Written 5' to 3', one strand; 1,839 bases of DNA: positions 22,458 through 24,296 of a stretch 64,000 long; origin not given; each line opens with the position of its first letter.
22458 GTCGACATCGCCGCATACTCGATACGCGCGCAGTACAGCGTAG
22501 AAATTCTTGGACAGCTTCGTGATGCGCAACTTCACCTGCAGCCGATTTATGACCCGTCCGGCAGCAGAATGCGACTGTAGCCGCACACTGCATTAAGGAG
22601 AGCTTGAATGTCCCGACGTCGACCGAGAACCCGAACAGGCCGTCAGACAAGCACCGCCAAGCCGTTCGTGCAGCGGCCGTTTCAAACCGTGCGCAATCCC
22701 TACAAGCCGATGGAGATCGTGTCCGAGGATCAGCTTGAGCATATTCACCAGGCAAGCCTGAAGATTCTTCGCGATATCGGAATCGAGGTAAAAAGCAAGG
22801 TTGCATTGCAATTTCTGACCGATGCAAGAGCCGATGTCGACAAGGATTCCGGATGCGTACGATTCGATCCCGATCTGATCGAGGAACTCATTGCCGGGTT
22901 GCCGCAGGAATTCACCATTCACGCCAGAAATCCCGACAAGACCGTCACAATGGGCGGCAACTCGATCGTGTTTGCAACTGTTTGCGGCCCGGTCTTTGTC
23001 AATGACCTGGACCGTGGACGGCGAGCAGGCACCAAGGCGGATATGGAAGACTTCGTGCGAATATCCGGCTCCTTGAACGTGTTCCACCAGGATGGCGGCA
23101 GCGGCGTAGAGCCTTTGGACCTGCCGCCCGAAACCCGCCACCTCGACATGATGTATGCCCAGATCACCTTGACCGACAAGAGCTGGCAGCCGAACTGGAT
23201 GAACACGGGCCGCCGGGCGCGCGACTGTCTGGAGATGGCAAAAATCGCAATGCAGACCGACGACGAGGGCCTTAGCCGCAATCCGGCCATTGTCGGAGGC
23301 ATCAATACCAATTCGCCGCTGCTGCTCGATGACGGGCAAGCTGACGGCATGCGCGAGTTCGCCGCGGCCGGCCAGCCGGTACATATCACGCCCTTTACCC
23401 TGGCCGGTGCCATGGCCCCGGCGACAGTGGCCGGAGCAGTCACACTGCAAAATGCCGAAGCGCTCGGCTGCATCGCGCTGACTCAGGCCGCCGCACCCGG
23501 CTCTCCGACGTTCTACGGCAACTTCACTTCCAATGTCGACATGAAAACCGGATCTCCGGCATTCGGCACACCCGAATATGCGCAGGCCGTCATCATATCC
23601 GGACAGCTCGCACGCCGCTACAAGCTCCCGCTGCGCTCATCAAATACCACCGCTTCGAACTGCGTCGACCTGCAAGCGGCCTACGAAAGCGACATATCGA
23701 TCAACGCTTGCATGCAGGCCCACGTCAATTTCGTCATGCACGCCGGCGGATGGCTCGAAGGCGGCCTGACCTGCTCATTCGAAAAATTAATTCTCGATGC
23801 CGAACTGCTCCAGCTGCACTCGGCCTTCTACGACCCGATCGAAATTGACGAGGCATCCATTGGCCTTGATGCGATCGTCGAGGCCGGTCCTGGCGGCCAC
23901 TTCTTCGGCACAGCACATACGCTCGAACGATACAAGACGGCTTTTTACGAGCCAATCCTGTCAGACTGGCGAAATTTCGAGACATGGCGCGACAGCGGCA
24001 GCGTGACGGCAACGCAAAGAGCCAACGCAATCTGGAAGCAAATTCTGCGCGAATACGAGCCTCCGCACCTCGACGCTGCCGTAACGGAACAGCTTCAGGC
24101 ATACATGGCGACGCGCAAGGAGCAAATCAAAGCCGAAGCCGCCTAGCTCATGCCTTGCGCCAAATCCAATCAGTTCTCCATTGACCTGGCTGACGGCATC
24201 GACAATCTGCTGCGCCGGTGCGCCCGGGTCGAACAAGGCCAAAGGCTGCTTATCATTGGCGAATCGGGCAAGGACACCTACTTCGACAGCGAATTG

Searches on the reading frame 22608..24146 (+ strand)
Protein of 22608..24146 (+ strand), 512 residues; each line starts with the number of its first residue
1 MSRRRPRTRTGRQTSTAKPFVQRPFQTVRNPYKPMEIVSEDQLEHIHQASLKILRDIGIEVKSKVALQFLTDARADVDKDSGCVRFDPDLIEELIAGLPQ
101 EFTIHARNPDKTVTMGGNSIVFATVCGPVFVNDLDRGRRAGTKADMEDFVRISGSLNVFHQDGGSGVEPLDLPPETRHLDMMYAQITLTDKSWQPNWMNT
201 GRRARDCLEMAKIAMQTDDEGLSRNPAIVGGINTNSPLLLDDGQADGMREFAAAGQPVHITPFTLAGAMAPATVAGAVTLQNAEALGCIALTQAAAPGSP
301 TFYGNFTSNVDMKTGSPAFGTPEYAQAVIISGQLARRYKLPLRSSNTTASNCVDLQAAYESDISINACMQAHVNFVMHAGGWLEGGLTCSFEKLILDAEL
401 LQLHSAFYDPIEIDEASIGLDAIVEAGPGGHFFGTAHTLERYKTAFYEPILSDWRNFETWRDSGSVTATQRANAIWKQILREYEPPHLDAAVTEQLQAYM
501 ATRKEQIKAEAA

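Call 8: search_protein_families(library=pfam, proteins=[window:22608-24146:+])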
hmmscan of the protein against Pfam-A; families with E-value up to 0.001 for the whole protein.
window:22608-24146:+ (512 aa): 1 family
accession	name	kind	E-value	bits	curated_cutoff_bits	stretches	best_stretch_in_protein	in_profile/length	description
PF06253.16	MTTB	-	2.6e-186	619.9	25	1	7-507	3-499/500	Trimethylamine methyltransferase (MTTB)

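Call 16: search_protein_families(library=ncbifam, proteins=[window:22608-24146:+], max_evalue=0.01)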
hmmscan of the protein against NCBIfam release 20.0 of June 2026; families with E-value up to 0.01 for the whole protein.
window:22608-24146:+ (512 aa): 1 family
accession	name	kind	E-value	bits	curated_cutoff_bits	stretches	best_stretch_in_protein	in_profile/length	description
TIGR02369.2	trimeth_pyl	equivalog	2.1e-91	306.8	525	1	35-498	3-463/469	[trimethylamine--corrinoid protein] Co-methyltransferase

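Call 37: search_solved_structures(query=window:22608-24143:+, max_evalue=0.001)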
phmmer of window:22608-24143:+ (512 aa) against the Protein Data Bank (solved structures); distinct sequences matched with E-value up to 0.001: 5.
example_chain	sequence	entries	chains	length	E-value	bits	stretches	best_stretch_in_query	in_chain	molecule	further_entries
4yyc_A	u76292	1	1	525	1.4e-103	350.4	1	6-507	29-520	Putative trimethylamine methyltransferase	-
2qne_A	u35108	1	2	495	1.9e-97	330.2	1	36-507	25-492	Putative methyltransferase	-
9yce_A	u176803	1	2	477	2e-97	330.1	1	36-507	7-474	Glycine betaine methyltransferase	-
7xcl_A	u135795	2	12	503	3.4e-32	115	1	36-500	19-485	Trimethylamine methyltransferase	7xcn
7xcm_A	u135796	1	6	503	3.7e-32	114.8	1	36-500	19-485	Trimethylamine methyltransferase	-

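Call 64: search_solved_structures(query=window:22608-24143:+, max_evalue=1e-50, show_alignments=3)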
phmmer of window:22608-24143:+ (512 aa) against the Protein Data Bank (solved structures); distinct sequences matched with E-value up to 1e-50: 3.
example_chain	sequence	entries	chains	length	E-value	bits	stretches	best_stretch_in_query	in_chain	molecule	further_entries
4yyc_A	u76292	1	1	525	1.4e-103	350.4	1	6-507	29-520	Putative trimethylamine methyltransferase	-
2qne_A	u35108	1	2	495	1.9e-97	330.2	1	36-507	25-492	Putative methyltransferase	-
9yce_A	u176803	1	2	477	2e-97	330.1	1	36-507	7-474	Glycine betaine methyltransferase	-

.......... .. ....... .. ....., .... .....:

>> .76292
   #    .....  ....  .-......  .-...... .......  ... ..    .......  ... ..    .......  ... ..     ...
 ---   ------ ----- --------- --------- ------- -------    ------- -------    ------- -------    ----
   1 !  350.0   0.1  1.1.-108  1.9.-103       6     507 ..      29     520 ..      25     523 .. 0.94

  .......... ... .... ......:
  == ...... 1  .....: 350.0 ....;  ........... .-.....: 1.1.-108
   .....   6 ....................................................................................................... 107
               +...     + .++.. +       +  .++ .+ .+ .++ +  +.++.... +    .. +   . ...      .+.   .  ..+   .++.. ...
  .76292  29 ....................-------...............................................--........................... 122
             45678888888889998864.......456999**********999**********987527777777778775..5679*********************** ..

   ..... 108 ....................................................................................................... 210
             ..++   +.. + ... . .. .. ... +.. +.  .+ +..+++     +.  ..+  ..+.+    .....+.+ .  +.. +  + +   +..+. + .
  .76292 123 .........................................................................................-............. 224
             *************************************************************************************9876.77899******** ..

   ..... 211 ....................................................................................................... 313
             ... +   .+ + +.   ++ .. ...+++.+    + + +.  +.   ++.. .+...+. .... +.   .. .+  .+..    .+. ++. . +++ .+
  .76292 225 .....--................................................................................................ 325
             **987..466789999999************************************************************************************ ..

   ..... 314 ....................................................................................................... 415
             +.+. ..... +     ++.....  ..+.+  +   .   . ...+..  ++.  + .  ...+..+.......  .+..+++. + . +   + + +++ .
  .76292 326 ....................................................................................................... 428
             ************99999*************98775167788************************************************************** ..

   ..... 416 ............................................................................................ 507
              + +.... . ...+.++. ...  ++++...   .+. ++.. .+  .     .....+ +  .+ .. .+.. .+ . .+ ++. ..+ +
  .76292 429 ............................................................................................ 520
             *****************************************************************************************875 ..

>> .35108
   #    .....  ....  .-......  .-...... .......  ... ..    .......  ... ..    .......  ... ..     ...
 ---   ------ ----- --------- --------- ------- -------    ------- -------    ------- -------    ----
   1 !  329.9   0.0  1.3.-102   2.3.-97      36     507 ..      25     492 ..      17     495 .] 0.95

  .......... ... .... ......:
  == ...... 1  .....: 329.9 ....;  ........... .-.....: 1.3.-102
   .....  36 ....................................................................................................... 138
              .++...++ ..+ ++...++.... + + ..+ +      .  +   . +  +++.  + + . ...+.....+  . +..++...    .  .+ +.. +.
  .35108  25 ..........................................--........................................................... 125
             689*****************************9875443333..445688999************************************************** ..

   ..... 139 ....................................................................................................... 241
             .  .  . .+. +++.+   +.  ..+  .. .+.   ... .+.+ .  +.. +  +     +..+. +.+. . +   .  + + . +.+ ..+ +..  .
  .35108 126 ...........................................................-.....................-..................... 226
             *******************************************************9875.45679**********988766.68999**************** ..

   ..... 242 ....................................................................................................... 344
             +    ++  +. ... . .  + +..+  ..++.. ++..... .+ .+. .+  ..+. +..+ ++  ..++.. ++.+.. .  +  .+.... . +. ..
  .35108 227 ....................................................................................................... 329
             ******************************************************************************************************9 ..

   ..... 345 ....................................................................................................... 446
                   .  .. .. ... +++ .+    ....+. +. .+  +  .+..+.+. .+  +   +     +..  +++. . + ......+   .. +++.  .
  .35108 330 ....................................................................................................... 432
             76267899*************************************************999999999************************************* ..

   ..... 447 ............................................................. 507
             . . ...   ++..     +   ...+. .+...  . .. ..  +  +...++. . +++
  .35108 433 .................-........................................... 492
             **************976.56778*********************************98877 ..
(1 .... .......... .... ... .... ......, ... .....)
